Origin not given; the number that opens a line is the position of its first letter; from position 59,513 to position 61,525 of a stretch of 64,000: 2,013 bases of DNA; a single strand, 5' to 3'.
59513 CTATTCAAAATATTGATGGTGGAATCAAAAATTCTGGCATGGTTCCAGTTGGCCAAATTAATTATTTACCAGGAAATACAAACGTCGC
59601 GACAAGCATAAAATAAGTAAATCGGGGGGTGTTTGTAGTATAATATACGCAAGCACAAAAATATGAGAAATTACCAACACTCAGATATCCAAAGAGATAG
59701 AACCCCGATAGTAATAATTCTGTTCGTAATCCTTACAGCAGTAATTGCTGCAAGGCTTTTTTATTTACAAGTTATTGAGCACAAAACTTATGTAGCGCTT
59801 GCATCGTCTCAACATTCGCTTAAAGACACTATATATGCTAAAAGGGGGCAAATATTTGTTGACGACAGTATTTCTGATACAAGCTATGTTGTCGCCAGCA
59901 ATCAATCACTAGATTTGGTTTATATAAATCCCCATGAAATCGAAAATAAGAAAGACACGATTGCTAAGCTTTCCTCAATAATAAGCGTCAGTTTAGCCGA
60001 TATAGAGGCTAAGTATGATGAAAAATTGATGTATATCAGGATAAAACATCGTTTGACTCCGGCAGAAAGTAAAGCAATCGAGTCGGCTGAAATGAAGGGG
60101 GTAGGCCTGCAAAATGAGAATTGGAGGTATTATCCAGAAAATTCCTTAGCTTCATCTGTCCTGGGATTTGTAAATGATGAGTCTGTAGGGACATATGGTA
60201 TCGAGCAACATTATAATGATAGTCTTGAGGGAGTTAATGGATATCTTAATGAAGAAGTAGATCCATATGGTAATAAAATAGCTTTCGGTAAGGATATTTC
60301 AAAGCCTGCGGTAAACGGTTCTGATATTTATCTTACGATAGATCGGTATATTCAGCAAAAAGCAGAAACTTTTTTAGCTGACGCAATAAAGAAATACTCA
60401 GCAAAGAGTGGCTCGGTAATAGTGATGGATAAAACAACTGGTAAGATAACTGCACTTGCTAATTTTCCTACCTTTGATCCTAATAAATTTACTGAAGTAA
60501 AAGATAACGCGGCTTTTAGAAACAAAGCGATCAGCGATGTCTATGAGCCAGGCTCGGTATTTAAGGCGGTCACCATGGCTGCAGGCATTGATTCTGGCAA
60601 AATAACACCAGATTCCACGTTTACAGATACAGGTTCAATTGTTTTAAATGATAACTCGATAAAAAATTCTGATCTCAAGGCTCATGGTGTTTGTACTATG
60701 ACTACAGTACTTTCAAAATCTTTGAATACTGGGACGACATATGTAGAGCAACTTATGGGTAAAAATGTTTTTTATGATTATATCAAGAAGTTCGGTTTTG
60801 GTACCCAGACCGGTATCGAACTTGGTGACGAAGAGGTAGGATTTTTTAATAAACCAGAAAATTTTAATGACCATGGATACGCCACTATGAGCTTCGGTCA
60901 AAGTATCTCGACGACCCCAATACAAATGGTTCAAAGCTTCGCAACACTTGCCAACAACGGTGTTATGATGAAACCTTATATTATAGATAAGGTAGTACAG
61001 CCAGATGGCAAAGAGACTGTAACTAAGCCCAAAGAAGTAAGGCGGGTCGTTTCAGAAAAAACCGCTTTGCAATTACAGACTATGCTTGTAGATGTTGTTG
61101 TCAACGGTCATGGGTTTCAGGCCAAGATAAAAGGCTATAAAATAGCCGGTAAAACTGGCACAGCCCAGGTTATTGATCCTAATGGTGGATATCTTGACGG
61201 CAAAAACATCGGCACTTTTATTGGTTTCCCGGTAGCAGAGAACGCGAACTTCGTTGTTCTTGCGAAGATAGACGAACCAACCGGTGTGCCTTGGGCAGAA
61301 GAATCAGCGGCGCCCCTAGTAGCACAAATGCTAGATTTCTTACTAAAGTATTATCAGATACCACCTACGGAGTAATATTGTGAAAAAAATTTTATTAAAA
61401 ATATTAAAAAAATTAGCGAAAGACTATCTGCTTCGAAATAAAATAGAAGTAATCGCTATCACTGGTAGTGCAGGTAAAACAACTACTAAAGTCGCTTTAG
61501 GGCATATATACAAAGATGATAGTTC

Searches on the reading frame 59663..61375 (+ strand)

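Call 95: search_protein_families(library=pfam, proteins=[window:59663-61375:+], max_evalue=0.00001)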
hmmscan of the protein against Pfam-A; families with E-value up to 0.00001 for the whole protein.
window:59663-61375:+ (570 aa): 2 families
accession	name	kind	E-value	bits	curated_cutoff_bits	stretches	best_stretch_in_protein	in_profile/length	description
PF00905.27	Transpeptidase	-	4.8e-75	253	22.1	1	250-557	1-298/299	Penicillin binding protein transpeptidase domain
PF03717.20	PBP_dimer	-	5.3e-16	60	24.4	1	57-206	2-176/180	Penicillin-binding Protein dimerisation domain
